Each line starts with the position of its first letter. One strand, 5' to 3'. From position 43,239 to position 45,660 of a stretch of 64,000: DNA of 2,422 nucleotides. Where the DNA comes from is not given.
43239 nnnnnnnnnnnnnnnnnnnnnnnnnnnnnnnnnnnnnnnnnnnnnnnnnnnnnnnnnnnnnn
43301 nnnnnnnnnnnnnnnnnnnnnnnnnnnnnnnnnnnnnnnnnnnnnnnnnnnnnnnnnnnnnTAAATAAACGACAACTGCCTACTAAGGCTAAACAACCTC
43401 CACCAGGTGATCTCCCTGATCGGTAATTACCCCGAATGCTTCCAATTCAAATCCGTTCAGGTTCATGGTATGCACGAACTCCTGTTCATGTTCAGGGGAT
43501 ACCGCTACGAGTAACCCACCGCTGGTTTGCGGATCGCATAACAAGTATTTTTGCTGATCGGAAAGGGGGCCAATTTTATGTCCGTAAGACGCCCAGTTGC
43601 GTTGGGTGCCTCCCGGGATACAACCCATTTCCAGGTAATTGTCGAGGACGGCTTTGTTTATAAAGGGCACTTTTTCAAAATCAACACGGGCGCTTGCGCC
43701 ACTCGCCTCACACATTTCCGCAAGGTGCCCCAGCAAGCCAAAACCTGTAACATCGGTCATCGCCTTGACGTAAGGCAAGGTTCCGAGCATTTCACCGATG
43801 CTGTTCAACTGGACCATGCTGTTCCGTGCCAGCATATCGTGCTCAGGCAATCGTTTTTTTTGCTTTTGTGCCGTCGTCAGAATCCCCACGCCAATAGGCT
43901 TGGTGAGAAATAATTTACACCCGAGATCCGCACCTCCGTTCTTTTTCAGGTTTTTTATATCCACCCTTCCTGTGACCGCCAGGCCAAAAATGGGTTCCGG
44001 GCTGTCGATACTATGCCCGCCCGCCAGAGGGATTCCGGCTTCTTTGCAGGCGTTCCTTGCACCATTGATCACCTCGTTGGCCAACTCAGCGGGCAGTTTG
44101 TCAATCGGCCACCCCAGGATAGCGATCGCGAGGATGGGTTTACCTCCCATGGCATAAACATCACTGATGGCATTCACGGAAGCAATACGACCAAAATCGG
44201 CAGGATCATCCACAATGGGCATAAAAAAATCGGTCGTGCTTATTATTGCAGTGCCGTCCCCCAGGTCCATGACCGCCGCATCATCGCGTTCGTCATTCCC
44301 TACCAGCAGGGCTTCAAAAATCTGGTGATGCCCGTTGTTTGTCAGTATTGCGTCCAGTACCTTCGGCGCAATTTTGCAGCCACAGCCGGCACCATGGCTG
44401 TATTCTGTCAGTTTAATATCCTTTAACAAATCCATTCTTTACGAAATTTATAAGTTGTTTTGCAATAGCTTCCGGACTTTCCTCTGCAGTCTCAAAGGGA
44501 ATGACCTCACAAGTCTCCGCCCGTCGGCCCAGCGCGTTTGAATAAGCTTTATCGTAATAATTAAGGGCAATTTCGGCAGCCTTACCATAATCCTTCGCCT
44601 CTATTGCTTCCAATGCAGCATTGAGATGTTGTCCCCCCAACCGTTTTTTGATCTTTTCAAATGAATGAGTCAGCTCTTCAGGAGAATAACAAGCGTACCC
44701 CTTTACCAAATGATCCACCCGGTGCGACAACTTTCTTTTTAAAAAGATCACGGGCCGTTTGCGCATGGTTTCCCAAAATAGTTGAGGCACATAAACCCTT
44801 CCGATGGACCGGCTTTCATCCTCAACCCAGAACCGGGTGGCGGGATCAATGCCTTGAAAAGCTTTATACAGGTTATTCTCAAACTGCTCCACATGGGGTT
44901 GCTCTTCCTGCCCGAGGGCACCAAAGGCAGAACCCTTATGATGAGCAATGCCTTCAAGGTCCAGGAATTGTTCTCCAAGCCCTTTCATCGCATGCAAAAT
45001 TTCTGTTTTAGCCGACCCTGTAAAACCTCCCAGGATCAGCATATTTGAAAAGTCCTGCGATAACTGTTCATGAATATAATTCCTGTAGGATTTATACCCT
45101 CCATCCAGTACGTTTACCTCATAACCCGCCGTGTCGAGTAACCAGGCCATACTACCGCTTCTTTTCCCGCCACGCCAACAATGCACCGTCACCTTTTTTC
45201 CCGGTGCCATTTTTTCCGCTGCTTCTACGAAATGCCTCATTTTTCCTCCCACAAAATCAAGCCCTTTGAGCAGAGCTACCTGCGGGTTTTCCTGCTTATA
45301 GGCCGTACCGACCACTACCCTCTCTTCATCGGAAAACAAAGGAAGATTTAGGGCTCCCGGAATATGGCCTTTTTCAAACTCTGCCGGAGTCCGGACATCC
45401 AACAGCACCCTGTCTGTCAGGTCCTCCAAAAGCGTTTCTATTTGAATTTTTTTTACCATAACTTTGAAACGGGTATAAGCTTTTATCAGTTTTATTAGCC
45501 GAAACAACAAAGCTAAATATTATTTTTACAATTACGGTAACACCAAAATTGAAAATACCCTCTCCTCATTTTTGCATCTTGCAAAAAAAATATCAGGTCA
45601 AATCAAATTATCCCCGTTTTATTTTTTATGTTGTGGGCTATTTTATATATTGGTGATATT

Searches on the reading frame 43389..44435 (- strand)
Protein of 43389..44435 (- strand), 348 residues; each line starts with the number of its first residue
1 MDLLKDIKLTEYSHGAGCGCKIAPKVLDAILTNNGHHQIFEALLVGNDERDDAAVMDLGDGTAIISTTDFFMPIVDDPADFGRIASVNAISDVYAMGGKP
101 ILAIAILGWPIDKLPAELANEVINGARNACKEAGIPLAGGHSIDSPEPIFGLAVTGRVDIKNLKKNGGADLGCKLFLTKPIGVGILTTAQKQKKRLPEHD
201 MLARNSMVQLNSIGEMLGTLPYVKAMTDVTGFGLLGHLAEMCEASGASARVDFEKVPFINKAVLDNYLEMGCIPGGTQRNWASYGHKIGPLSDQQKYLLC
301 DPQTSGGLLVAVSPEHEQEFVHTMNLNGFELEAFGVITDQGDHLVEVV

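Call 39: search_protein_families(library=ncbifam, proteins=[window:43389-44435:-], max_evalue=0.001)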
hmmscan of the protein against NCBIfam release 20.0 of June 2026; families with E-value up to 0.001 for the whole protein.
window:43389-44435:- (348 aa): 15 families
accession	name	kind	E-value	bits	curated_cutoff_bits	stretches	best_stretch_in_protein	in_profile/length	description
NF002098.0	PRK00943.1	equivalog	2.3e-157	523.3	299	1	5-347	4-346/347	selenide, water dikinase SelD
TIGR00476.1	selD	equivalog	1.6e-129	431.6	125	1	8-316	1-310/311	selenide, water dikinase SelD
NF010705.0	PRK14105.1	equivalog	1.1e-47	162.5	291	2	4-183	3-179/345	selenide, water dikinase SelD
TIGR04369.1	fusion_not_SelD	hypoth_equivalog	6.5e-36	123.7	700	1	11-255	351-607/701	oxidoreductase/SelD-related fusion protein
TIGR01379.1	thiL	equivalog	7.5e-21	74.4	184.15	1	50-261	24-241/320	thiamine-phosphate kinase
NF004351.0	PRK05731.1-4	equivalog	7.8e-17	61.3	324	1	50-256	38-247/321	thiamine-phosphate kinase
TIGR04049.1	AIR_rel_sll0787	hypoth_equivalog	8.1e-17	61.3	321.3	1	49-268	42-253/318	sll0787 family AIR synthase-like protein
TIGR03267.1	methan_mark_2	hypoth_equivalog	2.1e-16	59.9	365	1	48-270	42-260/323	methanogenesis marker 2 protein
TIGR02124.1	hypE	equivalog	1.4e-11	44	251.6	1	17-260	7-247/332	hydrogenase expression/formation protein HypE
TIGR04050.1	MSMEG_0567_Cter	hypoth_equivalog_domain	4e-11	42.9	312.2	1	60-275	40-243/296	MSMEG_0567/sll0787 family protein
NF004353.0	PRK05731.2-2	equivalog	6.2e-08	32.1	301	1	39-260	8-229/311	thiamine-phosphate kinase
NF004354.0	PRK05731.2-3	equivalog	6.6e-07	29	204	1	84-250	52-212/273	thiamine-phosphate kinase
NF002290.1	PRK01213.1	equivalog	1.9e-05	23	648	0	49-141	423-518/723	phosphoribosylformylglycinamidine synthase subunit PurL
TIGR01736.1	FGAM_synth_II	equivalog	2.7e-05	22.7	525.75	0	222-260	246-284/718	phosphoribosylformylglycinamidine synthase subunit PurL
TIGR00878.1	purM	equivalog_domain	0.00025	20.4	236.35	0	90-148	86-142/332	phosphoribosylformylglycinamidine cyclo-ligase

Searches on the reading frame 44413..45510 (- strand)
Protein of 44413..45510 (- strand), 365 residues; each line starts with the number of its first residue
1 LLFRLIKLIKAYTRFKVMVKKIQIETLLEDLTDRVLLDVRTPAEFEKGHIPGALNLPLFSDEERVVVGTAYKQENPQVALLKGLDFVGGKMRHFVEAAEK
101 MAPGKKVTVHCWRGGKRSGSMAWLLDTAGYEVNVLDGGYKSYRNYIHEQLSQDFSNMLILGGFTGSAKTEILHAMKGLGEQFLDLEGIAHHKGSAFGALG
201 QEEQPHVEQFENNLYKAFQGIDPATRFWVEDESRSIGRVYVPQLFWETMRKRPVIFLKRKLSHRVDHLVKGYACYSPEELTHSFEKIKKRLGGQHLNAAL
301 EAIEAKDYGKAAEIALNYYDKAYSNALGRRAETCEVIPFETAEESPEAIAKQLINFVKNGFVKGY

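Call 39: search_protein_families(library=ncbifam, proteins=[window:44413-45510:-], max_evalue=0.001)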
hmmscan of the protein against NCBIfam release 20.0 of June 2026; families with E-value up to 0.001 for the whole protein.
window:44413-45510:- (365 aa): 12 families
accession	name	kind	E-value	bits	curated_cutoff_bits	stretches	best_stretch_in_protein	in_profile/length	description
NF008750.0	PRK11784.1-2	equivalog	3.7e-111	371.5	241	1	20-351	3-336/346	tRNA 2-selenouridine(34) synthase MnmH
TIGR03167.1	tRNA_sel_U_synt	equivalog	6.5e-105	351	219.75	1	33-333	2-308/311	tRNA 2-selenouridine(34) synthase MnmH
NF008752.0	PRK11784.1-4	equivalog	9.5e-83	277.9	266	1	35-354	20-345/357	tRNA 2-selenouridine(34) synthase MnmH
NF008751.0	PRK11784.1-3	equivalog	4.5e-62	210.3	361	1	31-311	15-297/367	tRNA 2-selenouridine(34) synthase MnmH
NF008749.0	PRK11784.1-1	equivalog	4e-46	157.9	548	1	31-286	15-271/364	tRNA 2-selenouridine(34) synthase MnmH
TIGR04568.1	arch_SelU_Nterm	equivalog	1.5e-25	90.3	200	1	22-143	91-213/215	selenouridine synthase SelU-like subunit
TIGR04569.1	arch_SelU_Cterm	equivalog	1.4e-06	28.4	180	1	158-329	2-185/217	selenouridine synthase SelU-like subunit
NF005646.0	PRK07411.1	equivalog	6.2e-06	25.6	633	0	24-64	289-330/390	molybdopterin-synthase adenylyltransferase MoeB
NF045521.1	rhoda_near_glyco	subfamily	2e-05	24.4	145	0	16-54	14-52/144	rhodanese homology domain-containing protein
NF001195.0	PRK00162.1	equivalog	2.2e-05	24.7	102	0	104-150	58-104/108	thiosulfate sulfurtransferase GlpE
NF007627.0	PRK10287.1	equivalog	0.00013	22.2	102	0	36-69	23-56/104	thiosulfate sulfurtransferase PspE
NF006444.0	PRK08762.1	equivalog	0.00029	19.6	449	0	13-58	8-54/387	molybdopterin-synthase adenylyltransferase MoeB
